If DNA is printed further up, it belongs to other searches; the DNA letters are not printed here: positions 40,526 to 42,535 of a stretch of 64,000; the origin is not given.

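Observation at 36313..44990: Unexplained cytoplasmic peptide-handling module: TldD/PmbA divergent from PLP enzyme, 2 leaderless SBP5, cyclase-like propeller and 72-aa ORF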

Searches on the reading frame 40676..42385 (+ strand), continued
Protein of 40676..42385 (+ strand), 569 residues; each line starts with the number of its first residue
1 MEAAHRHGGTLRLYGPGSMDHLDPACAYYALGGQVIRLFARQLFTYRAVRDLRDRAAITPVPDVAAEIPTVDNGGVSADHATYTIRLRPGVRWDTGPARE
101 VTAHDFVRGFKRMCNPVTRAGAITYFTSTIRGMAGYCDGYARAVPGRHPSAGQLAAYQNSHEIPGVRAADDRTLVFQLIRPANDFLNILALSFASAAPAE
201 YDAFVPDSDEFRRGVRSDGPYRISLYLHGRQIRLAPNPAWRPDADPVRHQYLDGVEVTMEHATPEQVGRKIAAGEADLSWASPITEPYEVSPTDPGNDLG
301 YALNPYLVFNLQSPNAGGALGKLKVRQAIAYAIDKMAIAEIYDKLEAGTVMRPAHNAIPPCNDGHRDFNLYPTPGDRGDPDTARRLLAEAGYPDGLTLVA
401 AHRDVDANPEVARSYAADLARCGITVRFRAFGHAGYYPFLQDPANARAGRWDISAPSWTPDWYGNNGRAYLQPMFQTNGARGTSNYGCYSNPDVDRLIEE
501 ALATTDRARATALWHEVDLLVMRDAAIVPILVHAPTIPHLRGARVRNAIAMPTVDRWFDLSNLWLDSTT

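Call 50: search_solved_structures(query=window:40676-42385:+, max_evalue=0.00001, show_alignments=1)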
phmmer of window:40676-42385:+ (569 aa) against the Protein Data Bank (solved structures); distinct sequences matched with E-value up to 0.00001: 41.
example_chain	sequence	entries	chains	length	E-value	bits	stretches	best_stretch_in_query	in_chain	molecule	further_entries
2wok_A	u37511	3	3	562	4.6e-41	144.3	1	4-554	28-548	CLAVULANIC ACID BIOSYNTHESIS OLIGOPEPTIDE BINDING PROTEIN 2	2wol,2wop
8upi_A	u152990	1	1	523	5.8e-24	87.8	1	73-531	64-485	Peptide ABC transporter substrate-binding protein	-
5f1q_A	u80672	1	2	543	1.1e-20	77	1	75-559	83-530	Periplasmic dipeptide transport protein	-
1dpp_A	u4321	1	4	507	1.8e-19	73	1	163-541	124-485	DIPEPTIDE BINDING PROTEIN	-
8z1y_F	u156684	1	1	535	2.3e-19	72.6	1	164-541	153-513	Dipeptide-binding protein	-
1dpe_A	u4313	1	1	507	6e-19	71.3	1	164-541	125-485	DIPEPTIDE-BINDING PROTEIN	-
3m8u_A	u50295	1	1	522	6.6e-19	71.1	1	163-530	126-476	Heme-binding protein A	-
8z1z_F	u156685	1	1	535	1e-18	70.5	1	163-541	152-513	Dipeptide-binding protein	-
1b05_A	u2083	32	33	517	2e-18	69.6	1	69-533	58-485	PERIPLASMIC OLIGOPEPTIDE-BINDING PROTEIN | PROTEIN (OLIGO-PEPTIDE BINDING PROTEIN) | PERIPLASMIC OLIGO-PEPTIDE BINDING PROTEIN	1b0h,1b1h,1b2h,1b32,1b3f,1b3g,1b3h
9rd1_A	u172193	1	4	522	2.1e-17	66.2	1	70-533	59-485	Periplasmic oligopeptide-binding protein OppA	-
3tcf_A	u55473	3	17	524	2.1e-17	66.2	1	70-533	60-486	Periplasmic oligopeptide-binding protein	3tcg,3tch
5u4o_A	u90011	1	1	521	1.9e-15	59.7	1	163-531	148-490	ABC transporter substrate-binding protein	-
6tfq_A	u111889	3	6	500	3.2e-15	59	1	162-532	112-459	ABC transporter substrate-binding protein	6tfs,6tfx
1uqw_A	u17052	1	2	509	7.2e-15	57.8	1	160-539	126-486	PUTATIVE BINDING PROTEIN YLIB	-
6ofq_A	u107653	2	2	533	5.7e-14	54.8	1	159-547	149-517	Heme-binding protein A / AI-2 binding protein A | Heme-binding protein A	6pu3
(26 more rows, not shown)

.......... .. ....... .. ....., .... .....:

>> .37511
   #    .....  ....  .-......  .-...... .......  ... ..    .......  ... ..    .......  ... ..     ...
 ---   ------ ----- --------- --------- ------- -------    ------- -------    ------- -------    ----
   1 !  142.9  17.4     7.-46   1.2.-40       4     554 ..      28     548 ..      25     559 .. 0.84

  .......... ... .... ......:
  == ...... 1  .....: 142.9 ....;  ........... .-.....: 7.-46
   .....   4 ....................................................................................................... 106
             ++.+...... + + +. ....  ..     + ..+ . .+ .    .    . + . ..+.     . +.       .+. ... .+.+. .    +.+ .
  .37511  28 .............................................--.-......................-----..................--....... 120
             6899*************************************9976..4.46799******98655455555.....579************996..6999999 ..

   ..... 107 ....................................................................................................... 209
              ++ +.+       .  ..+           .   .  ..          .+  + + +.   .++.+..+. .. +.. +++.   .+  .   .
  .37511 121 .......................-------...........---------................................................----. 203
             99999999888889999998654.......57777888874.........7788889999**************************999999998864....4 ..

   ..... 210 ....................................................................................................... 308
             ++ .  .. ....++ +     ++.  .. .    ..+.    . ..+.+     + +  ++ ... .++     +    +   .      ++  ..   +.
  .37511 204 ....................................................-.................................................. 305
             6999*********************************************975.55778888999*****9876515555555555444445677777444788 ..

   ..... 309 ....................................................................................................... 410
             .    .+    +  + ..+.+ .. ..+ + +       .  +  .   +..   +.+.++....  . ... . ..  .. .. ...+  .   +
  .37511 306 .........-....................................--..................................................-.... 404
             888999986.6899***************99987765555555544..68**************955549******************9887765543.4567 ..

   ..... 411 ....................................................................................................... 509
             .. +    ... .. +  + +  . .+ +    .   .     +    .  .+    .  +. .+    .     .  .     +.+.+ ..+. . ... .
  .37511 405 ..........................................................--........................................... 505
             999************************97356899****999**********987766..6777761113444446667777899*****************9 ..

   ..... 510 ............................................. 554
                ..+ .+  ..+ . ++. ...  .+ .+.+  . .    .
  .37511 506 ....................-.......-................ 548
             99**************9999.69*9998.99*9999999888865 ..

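Call 82: search_protein_families(library=pfam, proteins=[L008:197-952:+, L008:1199-2476:+, L008:2199-3638:+, L008:3680-4648:+, L008:13471-14262:+, L006:14376-15881:-, L006:19312-21543:+, L006:15739-16314:-, L006:16368-16910:-, L006:18185-19009:-], max_evalue=0.001)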
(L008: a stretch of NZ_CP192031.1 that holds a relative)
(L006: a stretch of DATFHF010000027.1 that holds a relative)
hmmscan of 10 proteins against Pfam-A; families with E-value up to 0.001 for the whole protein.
L008:197-952:+ (251 aa): 2 families
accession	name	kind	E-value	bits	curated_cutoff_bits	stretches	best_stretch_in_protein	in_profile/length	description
PF01638.23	HxlR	-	5.2e-20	71.5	20.8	1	41-127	1-87/91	HxlR-like helix-turn-helix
PF02036.22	SCP2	-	3.5e-08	34.2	21.3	1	153-230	15-95/101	SCP-2 sterol transfer family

L008:1199-2476:+ (425 aa): 1 family
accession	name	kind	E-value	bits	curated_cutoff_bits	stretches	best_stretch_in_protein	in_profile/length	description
PF00266.25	Aminotran_5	-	2.3e-125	418.9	21.5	1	33-402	2-370/371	Aminotransferase class-V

L008:2199-3638:+ (479 aa): 3 families
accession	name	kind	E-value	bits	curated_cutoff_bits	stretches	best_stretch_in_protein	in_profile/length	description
PF01053.26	Cys_Met_Meta_PP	-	1.2e-110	370.1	27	1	104-475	1-380/381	Cys/Met metabolism PLP-dependent enzyme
PF00155.27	Aminotran_1_2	-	4.4e-07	29.8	19.7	1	152-296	45-219/361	Aminotransferase class I and II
PF00266.25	Aminotran_5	-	0.00021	20.8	21.5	0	166-273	62-177/371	Aminotransferase class-V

L008:3680-4648:+ (322 aa): 1 family
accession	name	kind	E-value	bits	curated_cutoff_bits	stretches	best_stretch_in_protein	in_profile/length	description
PF02574.22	S-methyl_trans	-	3e-41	142.6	22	1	11-242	1-238/283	Homocysteine S-methyltransferase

L008:13471-14262:+ (263 aa): 0 families

L006:14376-15881:- (501 aa): 1 family
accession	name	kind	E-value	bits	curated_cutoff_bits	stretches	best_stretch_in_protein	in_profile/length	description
PF00067.27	p450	-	1.4e-77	261.9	22.8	1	61-478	4-446/462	Cytochrome P450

L006:19312-21543:+ (743 aa): 4 families
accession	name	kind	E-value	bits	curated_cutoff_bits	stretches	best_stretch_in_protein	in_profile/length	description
PF00041.27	fn3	-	2.4e-16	60.1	25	1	96-176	2-77/84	Fibronectin type III domain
PF14008.11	Metallophos_C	-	4e-11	43.8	23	1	585-643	2-63/63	Iron/zinc purple acid phosphatase-like protein C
PF16656.11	Pur_ac_phosph_N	-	1.9e-06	28.8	30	1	304-374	10-93/93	Purple acid Phosphatase, N-terminal domain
PF00149.33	Metallophos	-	0.00022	22.2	21.5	1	412-569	54-191/191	Calcineurin-like phosphoesterase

L006:15739-16314:- (191 aa): 5 families
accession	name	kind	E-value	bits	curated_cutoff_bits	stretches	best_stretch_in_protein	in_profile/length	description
PF00036.39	EF-hand_1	-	2.1e-17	61.7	25.4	1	146-172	1-27/29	EF hand domain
PF13405.12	EF-hand_6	-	2.8e-15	55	25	0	151-172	6-27/30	EF-hand domain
PF13499.12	EF-hand_7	-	6.5e-14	52.5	30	1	115-170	6-65/67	EF-hand domain pair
PF13202.12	EF-hand_5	-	2.5e-11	42.9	25.9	0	21-41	1-21/25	EF hand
PF13833.12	EF-hand_8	-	9.3e-06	25.7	28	0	131-173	8-53/54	EF-hand domain pair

L006:16368-16910:- (180 aa): 2 families
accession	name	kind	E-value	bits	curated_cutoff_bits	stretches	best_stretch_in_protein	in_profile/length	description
PF07366.18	SnoaL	-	6.7e-27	94.2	28.4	1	77-161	41-125/126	SnoaL-like polyketide cyclase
PF12680.13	SnoaL_2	-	8.2e-17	62.1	27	1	77-148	37-101/102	SnoaL-like domain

L006:18185-19009:- (274 aa): 11 families
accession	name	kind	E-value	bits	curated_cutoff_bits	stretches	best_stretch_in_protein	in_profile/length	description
PF08241.18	Methyltransf_11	-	3.3e-19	69.8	21.2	1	68-166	1-95/95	Methyltransferase domain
PF13649.12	Methyltransf_25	-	1.4e-18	67.8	27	1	68-162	2-97/97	Methyltransferase domain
PF13847.12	Methyltransf_31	-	6e-16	58.9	27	1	63-171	3-114/145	Methyltransferase domain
PF02353.26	CMAS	-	1.2e-14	54.7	27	1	39-170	38-168/273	Mycolic acid cyclopropane synthetase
PF01209.24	Ubie_methyltran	-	9.7e-13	48.4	20.1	1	61-169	45-154/233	ubiE/COQ5 methyltransferase family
PF08242.18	Methyltransf_12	-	2.7e-12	47.7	30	1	68-164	1-98/98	Methyltransferase domain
PF13489.12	Methyltransf_23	-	9.1e-10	38.9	27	1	50-173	8-123/164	Methyltransferase domain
PF01135.25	PCMT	-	1.6e-06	28.5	20.3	1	55-137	65-148/210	Protein-L-isoaspartate(D-aspartate) O-methyltransferase (PCMT)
PF07021.18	MetW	-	3.1e-05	24.1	21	1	61-159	11-103/193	Methionine biosynthesis protein MetW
PF05175.20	MTS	-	6.8e-05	23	23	1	54-122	22-90/170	Methyltransferase small domain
PF20922.3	Anamorsin_N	-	0.00017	21.8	27.1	1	96-172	14-93/163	Anamorsin, N-terminal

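Call 94: predict_structure(alignment_id=A1)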
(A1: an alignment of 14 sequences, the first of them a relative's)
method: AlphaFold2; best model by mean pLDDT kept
length: 569 residues; sequences in the alignment: 14
mean_pLDDT: 68.9   pTM: 0.65
mean pLDDT of the five models: 68.9, 68.2, 65.2, 64.8, 63.2
residues with pLDDT >= 90: 67; 70-90: 241; 50-70: 150; < 50: 111
segments of 3 or more residues with pLDDT < 50: 1-3, 27-33, 50-53, 119-125, 282-304, 346-350, 356-366, 406-408, 458-474, 480-489, 533-538, 547-558
pLDDT, mean of each block of 10 residues (from residue 1): 57 68 53 57 70 55 89 90 92 85 87 61 51 78 75 86 92 90 70 66 78 79 80 86 74 81 71 79 38 32 58 86 88 81 50 50 45 79 94 92 60 82 89 63 77 64 35 49 39 67 66 67 69 47 58 43 53
secondary structure, 60 per line:
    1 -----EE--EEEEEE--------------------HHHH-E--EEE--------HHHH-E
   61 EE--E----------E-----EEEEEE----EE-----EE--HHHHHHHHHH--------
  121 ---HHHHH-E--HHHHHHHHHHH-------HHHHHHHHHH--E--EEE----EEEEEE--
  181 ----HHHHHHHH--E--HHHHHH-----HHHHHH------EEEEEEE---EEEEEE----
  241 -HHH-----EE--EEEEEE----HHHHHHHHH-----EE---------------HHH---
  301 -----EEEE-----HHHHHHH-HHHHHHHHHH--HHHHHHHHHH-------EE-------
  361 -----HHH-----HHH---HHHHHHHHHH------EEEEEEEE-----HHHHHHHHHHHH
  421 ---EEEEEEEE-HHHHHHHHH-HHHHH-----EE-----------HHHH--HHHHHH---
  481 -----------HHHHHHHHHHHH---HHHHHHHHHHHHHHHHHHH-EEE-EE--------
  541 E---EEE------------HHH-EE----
elements in order: E10-15 H36-39 E44-46 H55-58 E60-62 E82-87 H103-112 H124-128 H133-143 H151-160 E166-168 E173-178 H185-192 H198-203 H209-214 E221-227 E231-236 E254-259 H264-272 E306-309 H315-321 H323-332 H335-344 H380-389 E396-403 H409-420 E424-431 H433-441 H443-447 H466-469 H472-477 H492-503 H507-525 E527-529 E545-547
